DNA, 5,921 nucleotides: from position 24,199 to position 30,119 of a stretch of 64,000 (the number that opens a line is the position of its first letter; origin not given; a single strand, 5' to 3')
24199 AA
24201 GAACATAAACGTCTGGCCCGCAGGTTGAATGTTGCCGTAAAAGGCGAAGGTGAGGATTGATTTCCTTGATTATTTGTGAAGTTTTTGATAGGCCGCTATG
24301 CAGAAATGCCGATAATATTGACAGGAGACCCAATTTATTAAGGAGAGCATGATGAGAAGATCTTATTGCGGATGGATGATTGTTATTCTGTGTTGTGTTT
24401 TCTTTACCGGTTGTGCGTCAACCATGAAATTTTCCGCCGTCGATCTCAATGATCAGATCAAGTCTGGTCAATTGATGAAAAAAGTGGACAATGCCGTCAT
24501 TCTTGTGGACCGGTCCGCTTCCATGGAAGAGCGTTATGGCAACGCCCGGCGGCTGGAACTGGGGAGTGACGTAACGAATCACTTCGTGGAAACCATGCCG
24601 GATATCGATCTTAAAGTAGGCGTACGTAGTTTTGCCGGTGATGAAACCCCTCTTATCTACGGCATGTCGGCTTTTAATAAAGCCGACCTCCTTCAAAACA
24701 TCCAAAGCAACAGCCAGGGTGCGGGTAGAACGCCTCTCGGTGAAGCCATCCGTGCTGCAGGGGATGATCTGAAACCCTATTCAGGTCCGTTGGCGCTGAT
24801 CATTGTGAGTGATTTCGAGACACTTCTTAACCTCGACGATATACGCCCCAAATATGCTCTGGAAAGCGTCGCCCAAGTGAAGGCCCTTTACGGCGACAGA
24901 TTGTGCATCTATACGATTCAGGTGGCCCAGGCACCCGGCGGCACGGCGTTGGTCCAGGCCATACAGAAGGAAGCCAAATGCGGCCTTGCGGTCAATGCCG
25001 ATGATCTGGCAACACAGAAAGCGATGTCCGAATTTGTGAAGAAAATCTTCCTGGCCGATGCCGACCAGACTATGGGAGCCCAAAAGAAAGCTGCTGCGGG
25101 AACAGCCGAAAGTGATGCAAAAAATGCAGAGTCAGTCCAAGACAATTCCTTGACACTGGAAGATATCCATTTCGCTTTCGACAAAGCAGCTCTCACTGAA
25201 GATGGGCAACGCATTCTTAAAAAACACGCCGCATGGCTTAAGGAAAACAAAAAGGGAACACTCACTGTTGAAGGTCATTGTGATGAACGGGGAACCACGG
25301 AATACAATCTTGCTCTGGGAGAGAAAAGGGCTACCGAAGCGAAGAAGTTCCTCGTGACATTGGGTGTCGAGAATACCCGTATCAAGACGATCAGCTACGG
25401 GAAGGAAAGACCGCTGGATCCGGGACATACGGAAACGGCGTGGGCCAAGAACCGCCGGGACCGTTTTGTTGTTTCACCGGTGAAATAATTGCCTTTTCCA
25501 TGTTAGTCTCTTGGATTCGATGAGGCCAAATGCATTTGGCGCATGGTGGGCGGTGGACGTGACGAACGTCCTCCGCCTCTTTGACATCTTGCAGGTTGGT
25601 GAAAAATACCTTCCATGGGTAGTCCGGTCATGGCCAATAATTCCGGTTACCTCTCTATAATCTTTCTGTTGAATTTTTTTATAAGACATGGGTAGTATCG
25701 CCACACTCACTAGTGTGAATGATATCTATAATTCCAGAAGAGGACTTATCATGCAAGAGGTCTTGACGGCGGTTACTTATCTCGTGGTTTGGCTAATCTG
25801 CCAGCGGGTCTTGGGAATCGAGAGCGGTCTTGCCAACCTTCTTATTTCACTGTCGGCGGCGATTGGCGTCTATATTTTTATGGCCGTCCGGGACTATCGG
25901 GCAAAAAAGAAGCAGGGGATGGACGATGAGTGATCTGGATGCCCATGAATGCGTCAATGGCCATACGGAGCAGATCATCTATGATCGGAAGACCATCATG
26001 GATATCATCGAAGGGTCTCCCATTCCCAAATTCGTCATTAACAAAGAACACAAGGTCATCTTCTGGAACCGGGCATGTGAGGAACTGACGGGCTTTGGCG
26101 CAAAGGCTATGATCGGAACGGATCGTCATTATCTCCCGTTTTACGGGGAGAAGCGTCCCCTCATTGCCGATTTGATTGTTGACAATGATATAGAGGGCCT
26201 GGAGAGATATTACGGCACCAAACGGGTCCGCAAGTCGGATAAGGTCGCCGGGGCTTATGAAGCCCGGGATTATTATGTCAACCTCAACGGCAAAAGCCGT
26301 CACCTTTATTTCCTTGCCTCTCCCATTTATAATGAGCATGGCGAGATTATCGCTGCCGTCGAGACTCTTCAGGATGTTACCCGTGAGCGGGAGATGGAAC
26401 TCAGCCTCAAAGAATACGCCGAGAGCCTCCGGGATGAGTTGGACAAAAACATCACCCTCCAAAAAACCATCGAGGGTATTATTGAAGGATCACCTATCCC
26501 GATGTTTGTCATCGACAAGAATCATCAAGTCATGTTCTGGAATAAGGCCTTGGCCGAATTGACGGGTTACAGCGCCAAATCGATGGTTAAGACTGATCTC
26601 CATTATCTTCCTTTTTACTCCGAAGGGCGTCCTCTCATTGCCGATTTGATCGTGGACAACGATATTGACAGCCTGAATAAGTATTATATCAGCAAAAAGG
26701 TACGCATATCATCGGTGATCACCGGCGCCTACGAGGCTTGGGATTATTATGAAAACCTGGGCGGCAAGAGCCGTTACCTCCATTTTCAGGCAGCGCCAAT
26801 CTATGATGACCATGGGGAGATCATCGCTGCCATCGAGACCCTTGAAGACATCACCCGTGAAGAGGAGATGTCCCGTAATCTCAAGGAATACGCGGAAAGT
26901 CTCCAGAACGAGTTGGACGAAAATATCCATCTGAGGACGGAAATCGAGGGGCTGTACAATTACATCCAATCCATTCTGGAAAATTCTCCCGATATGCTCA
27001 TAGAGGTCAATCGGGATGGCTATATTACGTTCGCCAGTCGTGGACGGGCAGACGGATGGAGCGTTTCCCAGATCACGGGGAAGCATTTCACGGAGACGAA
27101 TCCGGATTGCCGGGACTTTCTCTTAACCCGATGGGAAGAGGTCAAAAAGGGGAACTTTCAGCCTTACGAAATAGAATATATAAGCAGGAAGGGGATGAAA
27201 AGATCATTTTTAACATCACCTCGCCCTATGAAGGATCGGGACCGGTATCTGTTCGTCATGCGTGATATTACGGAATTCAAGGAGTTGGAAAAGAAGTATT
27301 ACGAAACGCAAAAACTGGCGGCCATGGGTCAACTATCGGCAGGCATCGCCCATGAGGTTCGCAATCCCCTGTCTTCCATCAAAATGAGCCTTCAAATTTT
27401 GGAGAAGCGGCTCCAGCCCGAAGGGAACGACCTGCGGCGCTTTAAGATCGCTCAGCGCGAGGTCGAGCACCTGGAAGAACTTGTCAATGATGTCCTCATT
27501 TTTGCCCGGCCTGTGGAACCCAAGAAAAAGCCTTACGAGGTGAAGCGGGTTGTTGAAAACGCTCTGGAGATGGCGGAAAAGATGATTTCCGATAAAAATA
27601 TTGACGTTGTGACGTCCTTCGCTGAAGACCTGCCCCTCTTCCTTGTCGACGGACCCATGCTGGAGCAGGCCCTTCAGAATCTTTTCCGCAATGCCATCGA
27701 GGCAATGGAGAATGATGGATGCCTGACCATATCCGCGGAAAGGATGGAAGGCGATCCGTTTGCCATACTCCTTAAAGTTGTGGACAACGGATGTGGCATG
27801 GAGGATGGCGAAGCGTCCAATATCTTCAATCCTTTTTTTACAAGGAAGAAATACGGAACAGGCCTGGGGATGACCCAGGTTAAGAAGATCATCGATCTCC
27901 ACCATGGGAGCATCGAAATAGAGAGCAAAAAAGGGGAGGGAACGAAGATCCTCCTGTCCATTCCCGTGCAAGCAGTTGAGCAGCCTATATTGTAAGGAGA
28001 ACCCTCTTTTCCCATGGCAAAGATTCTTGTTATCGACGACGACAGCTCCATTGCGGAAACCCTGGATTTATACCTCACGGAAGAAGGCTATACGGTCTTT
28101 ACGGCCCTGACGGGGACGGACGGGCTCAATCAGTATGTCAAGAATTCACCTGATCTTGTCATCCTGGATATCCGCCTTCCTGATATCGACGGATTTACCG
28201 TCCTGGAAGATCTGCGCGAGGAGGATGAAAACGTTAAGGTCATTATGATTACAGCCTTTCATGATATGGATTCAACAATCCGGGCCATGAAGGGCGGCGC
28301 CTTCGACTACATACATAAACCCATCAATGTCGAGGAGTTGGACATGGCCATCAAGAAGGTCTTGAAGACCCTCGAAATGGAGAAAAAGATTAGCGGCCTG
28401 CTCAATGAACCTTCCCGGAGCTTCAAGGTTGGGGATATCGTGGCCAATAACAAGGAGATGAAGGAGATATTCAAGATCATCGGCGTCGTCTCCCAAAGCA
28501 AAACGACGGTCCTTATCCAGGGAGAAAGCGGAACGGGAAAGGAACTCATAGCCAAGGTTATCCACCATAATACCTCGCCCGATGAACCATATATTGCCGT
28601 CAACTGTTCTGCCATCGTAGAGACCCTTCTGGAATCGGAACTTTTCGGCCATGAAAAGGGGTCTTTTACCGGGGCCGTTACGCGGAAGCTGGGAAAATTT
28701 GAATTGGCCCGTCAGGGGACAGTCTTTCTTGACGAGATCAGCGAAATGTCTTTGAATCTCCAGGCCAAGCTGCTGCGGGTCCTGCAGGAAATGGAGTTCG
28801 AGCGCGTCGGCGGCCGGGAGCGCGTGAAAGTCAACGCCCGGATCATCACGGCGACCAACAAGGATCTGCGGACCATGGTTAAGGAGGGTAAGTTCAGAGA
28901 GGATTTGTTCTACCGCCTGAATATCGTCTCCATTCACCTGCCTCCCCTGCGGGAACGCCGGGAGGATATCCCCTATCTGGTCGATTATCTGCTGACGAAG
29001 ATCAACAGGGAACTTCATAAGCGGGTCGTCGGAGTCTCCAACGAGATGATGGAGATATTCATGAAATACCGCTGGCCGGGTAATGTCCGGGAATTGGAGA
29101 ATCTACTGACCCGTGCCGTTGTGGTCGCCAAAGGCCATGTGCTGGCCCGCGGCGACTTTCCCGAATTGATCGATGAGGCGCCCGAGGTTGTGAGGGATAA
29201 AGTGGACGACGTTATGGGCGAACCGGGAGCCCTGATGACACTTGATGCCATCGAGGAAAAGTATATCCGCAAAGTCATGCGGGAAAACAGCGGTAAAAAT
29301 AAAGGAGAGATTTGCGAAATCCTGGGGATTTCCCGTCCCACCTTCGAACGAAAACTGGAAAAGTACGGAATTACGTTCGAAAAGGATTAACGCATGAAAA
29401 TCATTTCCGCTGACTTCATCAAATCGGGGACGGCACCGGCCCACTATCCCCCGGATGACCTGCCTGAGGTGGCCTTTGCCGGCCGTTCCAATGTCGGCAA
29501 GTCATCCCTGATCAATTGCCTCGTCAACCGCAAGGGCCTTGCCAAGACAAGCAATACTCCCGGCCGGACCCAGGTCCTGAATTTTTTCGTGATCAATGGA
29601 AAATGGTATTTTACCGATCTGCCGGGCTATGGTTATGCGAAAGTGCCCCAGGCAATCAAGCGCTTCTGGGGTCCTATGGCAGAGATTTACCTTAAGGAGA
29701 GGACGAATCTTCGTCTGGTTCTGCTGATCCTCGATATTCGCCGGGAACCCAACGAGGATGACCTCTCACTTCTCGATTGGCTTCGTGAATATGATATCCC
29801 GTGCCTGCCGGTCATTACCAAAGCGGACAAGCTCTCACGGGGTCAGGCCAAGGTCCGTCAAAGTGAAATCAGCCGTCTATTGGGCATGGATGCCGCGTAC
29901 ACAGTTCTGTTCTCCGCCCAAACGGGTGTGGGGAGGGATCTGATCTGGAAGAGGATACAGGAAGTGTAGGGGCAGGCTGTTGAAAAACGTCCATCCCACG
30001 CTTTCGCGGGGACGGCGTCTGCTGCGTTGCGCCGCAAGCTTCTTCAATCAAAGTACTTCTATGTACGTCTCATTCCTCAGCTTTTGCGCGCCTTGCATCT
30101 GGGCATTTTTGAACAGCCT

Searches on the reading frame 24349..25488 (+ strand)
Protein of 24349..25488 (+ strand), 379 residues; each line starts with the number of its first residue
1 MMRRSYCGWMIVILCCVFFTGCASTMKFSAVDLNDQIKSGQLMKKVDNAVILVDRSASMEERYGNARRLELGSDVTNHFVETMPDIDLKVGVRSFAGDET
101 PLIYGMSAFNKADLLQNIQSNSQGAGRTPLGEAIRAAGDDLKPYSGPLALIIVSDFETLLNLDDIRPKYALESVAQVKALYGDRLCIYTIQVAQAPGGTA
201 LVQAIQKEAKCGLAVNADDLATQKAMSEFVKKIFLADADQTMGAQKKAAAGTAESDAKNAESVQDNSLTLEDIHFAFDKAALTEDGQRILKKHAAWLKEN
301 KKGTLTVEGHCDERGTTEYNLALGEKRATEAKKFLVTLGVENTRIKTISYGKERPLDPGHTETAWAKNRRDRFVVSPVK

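Call 80: search_protein_families(library=pfam, proteins=[window:24349-25488:+], max_evalue=0.00001)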
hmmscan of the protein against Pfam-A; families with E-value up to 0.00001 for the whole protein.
window:24349-25488:+ (379 aa): 2 families
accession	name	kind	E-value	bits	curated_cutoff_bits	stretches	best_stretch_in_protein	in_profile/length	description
PF00691.25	OmpA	-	1.6e-21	76.9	27.2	1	275-369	2-98/98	OmpA family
PF13519.12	VWA_2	-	2.2e-09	38.3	27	1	50-156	2-106/107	von Willebrand factor type A domain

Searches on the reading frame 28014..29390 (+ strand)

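Call 35: search_protein_families(library=pfam, proteins=[window:28014-29390:+])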
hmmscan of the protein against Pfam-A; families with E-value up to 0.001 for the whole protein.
window:28014-29390:+ (458 aa): 10 families
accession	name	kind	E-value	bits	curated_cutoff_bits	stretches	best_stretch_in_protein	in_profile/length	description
PF00158.32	Sigma54_activat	-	2.1e-67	226.4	20.2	1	142-308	1-168/168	Sigma-54 interaction domain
PF00072.30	Response_reg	-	3.7e-30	104.8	30.2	1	4-113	1-110/111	Response regulator receiver domain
PF25601.1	AAA_lid_14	-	1.4e-25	89.3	27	1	313-390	1-78/87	AAA+ ATPase lid domain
PF14532.12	Sigma54_activ_2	-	2.8e-22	79.9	25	1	144-312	2-138/138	Sigma-54 interaction domain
PF07728.20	AAA_5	-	8.5e-09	36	22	1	166-283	2-123/139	AAA domain (dynein-related subfamily)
PF02954.25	HTH_8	-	1.3e-06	28.4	22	1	410-451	2-42/42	Bacterial regulatory protein, Fis family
PF00004.35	AAA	-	5.7e-06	27.3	21.2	1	166-283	1-110/131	ATPase family associated with various cellular activities (AAA)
PF01078.27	Mg_chelatase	-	0.00018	21.4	20.3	0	162-282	21-157/207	Magnesium chelatase, subunit ChlI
PF00493.29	MCM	-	0.00093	18.8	23.3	0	161-285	55-175/224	MCM P-loop domain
PF07724.20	AAA_2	-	0.00096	19.7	27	0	163-289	3-131/166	AAA domain (Cdc48 subfamily)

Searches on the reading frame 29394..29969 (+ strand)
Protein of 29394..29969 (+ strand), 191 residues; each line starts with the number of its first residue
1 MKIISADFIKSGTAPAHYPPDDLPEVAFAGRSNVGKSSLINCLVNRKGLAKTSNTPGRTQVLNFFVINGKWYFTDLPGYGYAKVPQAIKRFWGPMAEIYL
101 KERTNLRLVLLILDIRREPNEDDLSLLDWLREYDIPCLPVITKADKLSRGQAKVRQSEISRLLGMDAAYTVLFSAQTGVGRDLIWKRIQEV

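Call 35: search_protein_families(library=pfam, proteins=[window:29394-29969:+])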
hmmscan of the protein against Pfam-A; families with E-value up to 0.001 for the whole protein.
window:29394-29969:+ (191 aa): 4 families
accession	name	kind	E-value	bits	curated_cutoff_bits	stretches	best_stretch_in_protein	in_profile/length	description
PF01926.29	MMR_HSR1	-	5.4e-20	72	21.9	1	25-143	1-113/113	50S ribosome-binding GTPase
PF02421.24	FeoB_N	-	4.6e-08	33.2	27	1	25-171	2-142/156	Ferrous iron transport protein B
PF03193.22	RsgA_GTPase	-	4.7e-05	23.7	30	0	26-50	109-133/174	RsgA GTPase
PF00009.33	GTP_EFTU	-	0.00022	21.3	26.5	0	108-180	95-174/188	Elongation factor Tu GTP binding domain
